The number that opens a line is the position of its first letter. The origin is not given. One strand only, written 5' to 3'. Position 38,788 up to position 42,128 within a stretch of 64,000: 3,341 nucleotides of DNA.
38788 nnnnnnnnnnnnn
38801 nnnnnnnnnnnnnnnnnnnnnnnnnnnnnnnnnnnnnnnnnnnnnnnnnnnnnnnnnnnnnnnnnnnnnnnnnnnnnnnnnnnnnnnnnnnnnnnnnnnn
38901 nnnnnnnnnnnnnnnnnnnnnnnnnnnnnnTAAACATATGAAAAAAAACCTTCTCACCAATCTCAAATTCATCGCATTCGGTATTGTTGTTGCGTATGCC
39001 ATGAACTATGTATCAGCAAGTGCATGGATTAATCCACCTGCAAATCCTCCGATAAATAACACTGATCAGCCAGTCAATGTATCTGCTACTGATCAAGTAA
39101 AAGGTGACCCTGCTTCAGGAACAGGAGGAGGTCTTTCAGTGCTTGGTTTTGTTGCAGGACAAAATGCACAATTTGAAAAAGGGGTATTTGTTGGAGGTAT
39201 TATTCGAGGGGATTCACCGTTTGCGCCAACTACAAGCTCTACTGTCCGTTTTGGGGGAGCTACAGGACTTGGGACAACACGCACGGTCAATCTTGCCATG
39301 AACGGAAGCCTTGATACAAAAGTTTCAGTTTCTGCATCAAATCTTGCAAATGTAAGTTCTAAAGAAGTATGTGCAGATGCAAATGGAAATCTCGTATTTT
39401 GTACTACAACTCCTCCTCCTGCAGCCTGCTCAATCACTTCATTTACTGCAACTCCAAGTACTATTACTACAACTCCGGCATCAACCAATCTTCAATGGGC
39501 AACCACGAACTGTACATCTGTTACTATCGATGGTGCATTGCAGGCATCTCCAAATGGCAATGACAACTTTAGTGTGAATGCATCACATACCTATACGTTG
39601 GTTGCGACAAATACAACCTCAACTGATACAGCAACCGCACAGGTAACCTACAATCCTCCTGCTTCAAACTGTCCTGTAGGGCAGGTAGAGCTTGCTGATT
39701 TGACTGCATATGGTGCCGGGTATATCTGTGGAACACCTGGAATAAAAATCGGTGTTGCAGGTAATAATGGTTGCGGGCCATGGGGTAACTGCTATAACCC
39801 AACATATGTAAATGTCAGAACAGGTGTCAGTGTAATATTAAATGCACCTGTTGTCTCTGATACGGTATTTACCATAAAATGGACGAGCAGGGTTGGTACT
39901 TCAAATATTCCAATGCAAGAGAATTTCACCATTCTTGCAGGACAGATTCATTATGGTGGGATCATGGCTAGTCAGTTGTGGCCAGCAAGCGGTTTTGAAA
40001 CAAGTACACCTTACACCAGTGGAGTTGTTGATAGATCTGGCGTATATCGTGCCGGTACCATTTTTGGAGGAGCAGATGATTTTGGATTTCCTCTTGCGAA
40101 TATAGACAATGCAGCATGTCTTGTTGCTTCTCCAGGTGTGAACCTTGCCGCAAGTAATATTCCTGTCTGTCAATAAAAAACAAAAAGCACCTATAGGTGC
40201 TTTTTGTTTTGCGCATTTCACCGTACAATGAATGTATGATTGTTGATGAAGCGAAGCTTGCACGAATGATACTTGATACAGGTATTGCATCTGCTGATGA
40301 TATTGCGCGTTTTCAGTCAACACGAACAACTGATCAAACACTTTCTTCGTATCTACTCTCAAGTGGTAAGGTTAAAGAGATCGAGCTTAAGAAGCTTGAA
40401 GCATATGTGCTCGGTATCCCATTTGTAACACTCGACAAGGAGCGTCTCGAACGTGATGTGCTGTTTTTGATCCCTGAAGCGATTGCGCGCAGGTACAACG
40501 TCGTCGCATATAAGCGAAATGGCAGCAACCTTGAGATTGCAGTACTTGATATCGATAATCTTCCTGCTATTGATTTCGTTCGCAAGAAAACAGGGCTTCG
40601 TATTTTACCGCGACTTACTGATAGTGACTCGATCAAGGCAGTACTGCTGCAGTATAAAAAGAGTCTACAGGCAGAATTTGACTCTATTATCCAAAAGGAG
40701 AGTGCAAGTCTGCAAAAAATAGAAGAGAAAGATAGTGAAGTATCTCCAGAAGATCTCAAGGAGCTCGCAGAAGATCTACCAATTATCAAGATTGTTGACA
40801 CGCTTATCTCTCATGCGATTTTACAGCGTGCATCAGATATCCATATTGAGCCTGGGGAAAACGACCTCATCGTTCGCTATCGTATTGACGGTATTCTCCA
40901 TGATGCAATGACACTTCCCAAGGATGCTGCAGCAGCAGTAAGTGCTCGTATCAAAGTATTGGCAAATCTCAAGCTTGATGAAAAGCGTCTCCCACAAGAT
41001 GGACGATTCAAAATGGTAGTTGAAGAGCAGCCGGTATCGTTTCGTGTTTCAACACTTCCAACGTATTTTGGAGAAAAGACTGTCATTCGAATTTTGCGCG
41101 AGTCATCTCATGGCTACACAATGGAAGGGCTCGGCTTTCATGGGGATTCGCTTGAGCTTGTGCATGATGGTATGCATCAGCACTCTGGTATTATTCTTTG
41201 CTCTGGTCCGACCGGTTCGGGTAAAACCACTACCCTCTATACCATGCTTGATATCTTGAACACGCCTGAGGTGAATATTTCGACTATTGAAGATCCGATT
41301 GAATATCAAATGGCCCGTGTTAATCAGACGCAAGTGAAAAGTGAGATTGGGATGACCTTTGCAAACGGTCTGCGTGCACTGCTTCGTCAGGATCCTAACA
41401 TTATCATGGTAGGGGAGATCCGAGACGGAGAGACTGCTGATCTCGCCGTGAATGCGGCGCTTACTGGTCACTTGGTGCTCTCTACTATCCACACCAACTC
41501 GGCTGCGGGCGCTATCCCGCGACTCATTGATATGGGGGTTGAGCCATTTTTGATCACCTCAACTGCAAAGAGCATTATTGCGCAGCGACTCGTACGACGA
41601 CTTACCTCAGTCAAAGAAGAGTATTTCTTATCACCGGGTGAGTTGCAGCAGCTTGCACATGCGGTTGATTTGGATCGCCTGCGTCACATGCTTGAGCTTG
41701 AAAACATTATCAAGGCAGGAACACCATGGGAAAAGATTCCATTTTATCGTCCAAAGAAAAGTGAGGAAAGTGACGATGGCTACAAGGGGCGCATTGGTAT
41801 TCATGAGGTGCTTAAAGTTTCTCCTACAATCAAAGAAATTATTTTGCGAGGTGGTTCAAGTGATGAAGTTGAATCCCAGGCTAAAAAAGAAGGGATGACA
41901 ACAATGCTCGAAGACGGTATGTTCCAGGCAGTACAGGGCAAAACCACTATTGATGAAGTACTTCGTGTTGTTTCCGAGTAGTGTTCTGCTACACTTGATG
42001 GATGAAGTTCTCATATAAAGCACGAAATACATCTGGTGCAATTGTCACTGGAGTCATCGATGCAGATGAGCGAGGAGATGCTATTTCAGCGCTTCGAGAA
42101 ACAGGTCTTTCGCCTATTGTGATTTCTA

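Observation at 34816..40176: Cassette of four paralogous secreted proteins upstream of the pilus genes, with recent gene conversion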

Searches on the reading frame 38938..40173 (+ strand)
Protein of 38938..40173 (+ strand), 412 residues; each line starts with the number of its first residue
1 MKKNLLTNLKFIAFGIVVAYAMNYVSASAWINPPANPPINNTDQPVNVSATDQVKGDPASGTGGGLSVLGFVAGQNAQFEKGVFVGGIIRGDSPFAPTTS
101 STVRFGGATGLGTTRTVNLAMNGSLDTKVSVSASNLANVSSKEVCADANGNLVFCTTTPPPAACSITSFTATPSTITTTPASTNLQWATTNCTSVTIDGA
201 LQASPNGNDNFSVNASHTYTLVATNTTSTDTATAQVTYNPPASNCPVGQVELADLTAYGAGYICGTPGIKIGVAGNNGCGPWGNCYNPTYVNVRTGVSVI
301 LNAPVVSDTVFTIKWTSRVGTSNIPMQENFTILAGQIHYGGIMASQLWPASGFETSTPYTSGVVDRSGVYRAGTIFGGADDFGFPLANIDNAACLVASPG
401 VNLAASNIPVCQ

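Call 5: search_protein_families(library=pfam, proteins=[window:38938-40173:+], max_evalue=1)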
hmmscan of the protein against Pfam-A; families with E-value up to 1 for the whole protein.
window:38938-40173:+ (412 aa): 1 family
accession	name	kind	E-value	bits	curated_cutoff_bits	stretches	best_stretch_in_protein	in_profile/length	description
PF07679.22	I-set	-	0.019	15.5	23.7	0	213-237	65-89/90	Immunoglobulin I-set domain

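Call 6: search_protein_families(library=ncbifam, proteins=[window:38938-40173:+], max_evalue=1)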
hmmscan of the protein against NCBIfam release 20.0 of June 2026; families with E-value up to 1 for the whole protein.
window:38938-40173:+ (412 aa): 0 families

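Call 8: find_homologous_proteins(query=window:38938-40173:+)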
Query window:38938-40173:+ (412 aa): 4 proteins with E <= 0.001 among 8000 candidates.
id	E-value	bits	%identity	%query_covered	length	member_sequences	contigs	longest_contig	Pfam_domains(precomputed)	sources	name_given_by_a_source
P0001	1.4e-268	909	100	100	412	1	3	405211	-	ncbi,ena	-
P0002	2.7e-35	141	42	58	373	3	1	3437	-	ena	-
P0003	7.3e-17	80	39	38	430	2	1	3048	-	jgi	jgi:hypothetical protein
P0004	5.5e-8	51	39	23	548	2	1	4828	PF07679.23,PF07705.18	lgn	-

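Call 12: find_encoding_contigs(protein=P0001, flank=10000, max_places=5)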
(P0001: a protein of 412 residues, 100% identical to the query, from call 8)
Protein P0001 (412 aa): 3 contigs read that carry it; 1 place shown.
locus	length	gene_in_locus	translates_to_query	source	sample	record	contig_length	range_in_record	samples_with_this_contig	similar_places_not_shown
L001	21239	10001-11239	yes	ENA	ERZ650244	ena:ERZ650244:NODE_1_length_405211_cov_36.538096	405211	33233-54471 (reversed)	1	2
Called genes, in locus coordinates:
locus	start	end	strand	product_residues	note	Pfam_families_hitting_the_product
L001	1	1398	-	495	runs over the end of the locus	PF12072:RNase_Y_N, PF26594:KH_NusA_2nd (weak), PF01966:HD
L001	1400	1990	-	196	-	PF00574:CLP_protease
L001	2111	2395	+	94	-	-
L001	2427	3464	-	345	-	PF05697:Trigger_N, PF05698:Trigger_C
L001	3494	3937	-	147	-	-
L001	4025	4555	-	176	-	PF00719:Pyrophosphatase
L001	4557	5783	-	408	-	PF08529:NusA_N, PF10246:MRP-S35 (weak), PF00575:S1 (faint), PF13184:KH_NusA_1st, PF26594:KH_NusA_2nd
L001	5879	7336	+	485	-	-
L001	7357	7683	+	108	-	-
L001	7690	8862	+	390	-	PF08517:AXH (faint)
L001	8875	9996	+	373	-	-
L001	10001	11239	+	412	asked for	-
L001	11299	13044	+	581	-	PF05157:MshEN, PF00437:T2SSE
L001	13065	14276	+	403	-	PF28597:T2SSF_N, PF00482:T2SSF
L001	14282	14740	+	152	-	-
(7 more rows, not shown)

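Call 20: find_encoding_contigs(protein=P0003, flank=10000, max_places=3)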
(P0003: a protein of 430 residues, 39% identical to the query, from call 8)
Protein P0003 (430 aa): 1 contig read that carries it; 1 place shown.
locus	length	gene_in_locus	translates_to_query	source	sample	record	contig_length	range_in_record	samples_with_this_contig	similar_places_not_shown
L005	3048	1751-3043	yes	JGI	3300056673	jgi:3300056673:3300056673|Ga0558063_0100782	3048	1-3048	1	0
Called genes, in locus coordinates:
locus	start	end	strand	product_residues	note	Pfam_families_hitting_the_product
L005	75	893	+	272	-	-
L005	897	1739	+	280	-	-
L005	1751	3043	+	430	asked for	-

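Call 49: search_protein_families(library=phrogs, proteins=[window:38938-40173:+], max_evalue=0.1)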
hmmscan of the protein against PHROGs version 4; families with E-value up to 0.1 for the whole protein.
window:38938-40173:+ (412 aa): 1 family
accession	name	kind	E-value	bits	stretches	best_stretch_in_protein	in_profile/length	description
phrog_21556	-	unknown function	0.0039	18.2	1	1-17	2-18/38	-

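Call 62: list_cluster_members(proteins=[P0001, P0005, P0125, P0169, P0138])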
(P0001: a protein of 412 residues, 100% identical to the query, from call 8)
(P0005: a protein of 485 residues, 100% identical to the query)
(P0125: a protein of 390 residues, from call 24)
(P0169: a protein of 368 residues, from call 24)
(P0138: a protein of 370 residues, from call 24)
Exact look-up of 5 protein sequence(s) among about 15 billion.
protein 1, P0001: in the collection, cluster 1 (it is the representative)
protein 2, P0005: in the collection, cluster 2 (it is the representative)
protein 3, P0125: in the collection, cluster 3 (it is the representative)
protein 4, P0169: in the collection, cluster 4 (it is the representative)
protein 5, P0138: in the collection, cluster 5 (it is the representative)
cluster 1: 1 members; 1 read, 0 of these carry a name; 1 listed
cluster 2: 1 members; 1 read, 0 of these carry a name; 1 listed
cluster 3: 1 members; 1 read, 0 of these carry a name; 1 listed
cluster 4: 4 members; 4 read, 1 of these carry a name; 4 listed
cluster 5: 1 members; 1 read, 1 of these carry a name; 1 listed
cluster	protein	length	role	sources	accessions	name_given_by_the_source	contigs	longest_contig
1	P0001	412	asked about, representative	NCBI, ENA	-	-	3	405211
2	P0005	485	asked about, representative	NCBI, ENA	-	-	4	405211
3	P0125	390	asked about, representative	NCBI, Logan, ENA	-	-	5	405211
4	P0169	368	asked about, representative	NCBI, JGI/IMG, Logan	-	hypothetical protein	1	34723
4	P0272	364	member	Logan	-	-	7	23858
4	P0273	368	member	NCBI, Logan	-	-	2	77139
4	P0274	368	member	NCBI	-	-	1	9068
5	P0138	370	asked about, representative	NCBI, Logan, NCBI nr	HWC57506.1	MAG TPA: hypothetical protein VG621_00940 [Candidatus Paceibacterota bacterium] | hypothetical protein [Candidatus Paceibacterota bacterium]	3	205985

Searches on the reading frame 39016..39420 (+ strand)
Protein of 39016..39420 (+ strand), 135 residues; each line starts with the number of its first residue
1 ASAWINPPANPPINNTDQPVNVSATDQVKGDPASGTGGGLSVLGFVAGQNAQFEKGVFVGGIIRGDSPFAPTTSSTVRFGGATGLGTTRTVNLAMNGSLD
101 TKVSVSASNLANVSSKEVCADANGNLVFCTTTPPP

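Call 24: search_protein_representatives(alignment_id=A3)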
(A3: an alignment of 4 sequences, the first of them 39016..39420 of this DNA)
Query: 4 sequences, 128 profile positions. Proteins with E-value up to 0.001 (for the whole library): 1025; up to 1e-10: 215; up to 1e-30: 7. The best 150 are listed.
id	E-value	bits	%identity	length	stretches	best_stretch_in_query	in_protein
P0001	3.1e-51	189.2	-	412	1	1-128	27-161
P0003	6.6e-50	184.9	-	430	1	2-127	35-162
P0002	1.1e-47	177.7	-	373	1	1-128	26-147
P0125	2.5e-42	160.4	-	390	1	2-128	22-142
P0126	6.5e-32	126.7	-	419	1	2-123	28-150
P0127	1.6e-31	125.5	-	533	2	3-128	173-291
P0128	5.3e-31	123.8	-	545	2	4-127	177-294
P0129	3.2e-29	118.0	-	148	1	3-125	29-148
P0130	3.9e-28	114.5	-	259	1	2-126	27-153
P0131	5.4e-27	110.8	-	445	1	1-125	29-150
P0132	6.7e-27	110.5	-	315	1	1-123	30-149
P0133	9.1e-27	110.1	-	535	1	3-124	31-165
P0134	1.0e-25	106.7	-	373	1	2-128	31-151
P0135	1.5e-25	106.1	-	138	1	2-122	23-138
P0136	5.1e-25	104.4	-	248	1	1-127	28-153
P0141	1.7e-24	102.7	-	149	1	2-123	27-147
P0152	6.8e-23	97.5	-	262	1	2-123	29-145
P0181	4.6e-20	88.4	-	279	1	2-125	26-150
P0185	1.7e-19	86.5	-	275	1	6-127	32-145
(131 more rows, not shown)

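Call 81: find_encoding_contigs(protein=P0141, flank=8000, max_places=1)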
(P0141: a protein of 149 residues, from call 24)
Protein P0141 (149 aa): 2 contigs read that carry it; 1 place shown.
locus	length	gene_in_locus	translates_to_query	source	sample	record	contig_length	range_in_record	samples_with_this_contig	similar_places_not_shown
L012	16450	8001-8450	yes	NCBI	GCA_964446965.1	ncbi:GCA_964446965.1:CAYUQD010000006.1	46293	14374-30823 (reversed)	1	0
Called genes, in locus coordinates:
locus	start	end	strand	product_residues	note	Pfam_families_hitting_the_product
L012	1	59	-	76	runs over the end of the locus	-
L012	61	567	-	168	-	-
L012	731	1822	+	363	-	PF25210:Kelch_FKB95 (faint), PF13415:Beta-prop_FBX42, PF01344:Kelch_1 (faint), PF24681:Kelch_KLHDC2_KLHL20_DRC7, PF24981:Beta-prop_ATRN-LZTR1 (weak), PF25852:DUF6242_C, PF13415:Beta-prop_FBX42 (weak)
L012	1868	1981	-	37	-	-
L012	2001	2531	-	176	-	PF00719:Pyrophosphatase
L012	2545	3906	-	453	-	PF08529:NusA_N, PF13184:KH_NusA_1st, PF26594:KH_NusA_2nd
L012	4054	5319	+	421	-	-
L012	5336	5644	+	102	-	-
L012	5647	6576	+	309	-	-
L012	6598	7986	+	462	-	-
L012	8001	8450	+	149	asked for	-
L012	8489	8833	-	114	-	PF00453:Ribosomal_L20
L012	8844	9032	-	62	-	PF01632:Ribosomal_L35p (weak)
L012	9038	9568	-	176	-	PF05198:IF3_N, PF00707:IF3_C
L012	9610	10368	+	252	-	PF01509:TruB_N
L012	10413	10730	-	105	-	-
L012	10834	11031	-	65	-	PF00313:CSD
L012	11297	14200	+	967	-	PF13385:Laminin_G_3, PF16656:Pur_ac_phosph_N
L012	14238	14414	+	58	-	-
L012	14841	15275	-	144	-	PF01668:SmpB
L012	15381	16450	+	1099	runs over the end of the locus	PF19077:Big_13 (faint), PF17957:Big_7, PF18370:RGI_lyase (faint), PF27332:TP_0781 (faint), PF17957:Big_7, PF00041:fn3, PF17957:Big_7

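Call 83: find_encoding_contigs(protein=P0181, flank=8000, max_places=1)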
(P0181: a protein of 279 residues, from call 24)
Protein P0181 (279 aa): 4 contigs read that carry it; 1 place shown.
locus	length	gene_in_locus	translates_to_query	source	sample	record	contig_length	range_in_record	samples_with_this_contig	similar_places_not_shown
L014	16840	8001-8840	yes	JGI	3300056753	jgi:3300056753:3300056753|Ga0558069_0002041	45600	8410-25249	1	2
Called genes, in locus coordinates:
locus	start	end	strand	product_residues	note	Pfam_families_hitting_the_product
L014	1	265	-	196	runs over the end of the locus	PF00574:CLP_protease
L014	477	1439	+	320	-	PF13354:Beta-lactamase2 (faint)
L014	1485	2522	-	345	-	PF05697:Trigger_N, PF05698:Trigger_C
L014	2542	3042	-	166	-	-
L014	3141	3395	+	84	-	-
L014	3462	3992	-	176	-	PF00719:Pyrophosphatase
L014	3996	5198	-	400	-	PF08529:NusA_N, PF13184:KH_NusA_1st, PF07650:KH_2 (weak), PF26594:KH_NusA_2nd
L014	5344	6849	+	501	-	-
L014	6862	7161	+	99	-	-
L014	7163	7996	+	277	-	-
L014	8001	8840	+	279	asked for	-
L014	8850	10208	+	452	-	-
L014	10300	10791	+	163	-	-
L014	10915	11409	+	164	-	-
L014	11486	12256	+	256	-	PF00121:TIM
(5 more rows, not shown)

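Call 93: find_encoding_contigs(protein=P0185, flank=9000, max_places=1)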
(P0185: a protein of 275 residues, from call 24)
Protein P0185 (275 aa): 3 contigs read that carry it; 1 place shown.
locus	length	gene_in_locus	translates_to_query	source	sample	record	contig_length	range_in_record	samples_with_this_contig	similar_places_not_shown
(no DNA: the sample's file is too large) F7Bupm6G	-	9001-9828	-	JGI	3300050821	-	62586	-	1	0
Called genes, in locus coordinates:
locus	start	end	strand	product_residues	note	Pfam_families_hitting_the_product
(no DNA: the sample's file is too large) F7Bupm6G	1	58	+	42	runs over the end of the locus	-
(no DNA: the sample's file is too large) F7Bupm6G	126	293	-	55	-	-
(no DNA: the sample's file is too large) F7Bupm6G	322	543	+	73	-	-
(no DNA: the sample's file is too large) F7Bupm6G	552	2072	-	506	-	PF12072:RNase_Y_N, PF01966:HD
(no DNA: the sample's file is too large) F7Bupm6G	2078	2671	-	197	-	PF00574:CLP_protease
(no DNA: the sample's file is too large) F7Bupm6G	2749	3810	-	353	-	PF05697:Trigger_N, PF05698:Trigger_C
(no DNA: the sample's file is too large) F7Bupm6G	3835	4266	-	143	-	-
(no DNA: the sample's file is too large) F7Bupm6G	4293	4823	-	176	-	PF00719:Pyrophosphatase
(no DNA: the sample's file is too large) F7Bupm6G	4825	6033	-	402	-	PF08529:NusA_N, PF13184:KH_NusA_1st, PF26594:KH_NusA_2nd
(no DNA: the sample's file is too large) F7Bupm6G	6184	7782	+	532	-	-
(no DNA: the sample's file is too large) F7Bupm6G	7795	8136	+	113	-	-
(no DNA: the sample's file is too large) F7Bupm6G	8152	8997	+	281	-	-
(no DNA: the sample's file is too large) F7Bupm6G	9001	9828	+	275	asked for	-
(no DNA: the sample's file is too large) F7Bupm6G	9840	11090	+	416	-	-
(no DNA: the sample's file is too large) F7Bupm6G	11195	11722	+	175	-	-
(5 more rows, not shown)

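Call 95: find_encoding_contigs(protein=P0152, flank=9000, max_places=1)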
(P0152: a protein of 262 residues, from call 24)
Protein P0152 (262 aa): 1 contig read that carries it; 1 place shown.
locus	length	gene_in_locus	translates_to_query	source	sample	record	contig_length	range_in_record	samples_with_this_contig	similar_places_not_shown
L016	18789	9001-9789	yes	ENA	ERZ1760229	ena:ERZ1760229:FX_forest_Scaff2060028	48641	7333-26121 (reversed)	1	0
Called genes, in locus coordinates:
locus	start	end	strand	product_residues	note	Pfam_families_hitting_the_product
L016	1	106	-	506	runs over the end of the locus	PF12072:RNase_Y_N, PF00013:KH_1 (faint), PF01966:HD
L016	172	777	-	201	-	PF00574:CLP_protease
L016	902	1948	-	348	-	PF05697:Trigger_N, PF05698:Trigger_C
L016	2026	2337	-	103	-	-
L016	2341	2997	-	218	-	-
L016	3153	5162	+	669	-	PF19077:Big_13 (weak), PF18962:Por_Secre_tail (weak)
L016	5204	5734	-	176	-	PF00719:Pyrophosphatase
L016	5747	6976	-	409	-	PF08529:NusA_N, PF13184:KH_NusA_1st, PF26594:KH_NusA_2nd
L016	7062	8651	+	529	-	-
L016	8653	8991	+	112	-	-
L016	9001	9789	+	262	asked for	-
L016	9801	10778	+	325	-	-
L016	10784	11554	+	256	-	-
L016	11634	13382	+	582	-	PF05157:MshEN, PF00437:T2SSE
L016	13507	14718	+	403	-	PF28597:T2SSF_N (weak), PF00482:T2SSF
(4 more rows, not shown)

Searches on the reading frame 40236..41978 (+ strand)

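Call 79: search_protein_families(library=pfam, proteins=[window:40236-41978:+], max_evalue=0.05)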
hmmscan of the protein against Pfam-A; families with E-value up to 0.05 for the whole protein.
window:40236-41978:+ (581 aa): 8 families
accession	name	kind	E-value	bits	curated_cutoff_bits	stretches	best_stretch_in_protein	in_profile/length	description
PF00437.27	T2SSE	-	2e-123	412.2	24.9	1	177-577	2-370/370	Type II/IV secretion system protein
PF05157.20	MshEN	-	1.6e-13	50.8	23.1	1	59-142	1-85/90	MshEN domain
PF13401.12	AAA_22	-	0.00069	20.4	27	1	315-344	3-32/130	AAA domain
PF13191.12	AAA_16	-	0.012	16.6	32.6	1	313-344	19-51/167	AAA ATPase domain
PF12775.13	AAA_7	-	0.014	15.4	25.8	0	311-351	27-67/181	P-loop containing dynein motor region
PF00005.33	ABC_tran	-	0.025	15.6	25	0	320-377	14-67/137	ABC transporter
PF13476.12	AAA_23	-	0.045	14.8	27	0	308-334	17-36/201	AAA domain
PF13555.12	AAA_29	-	0.048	13.9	27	0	315-341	20-46/61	P-loop containing region of AAA domain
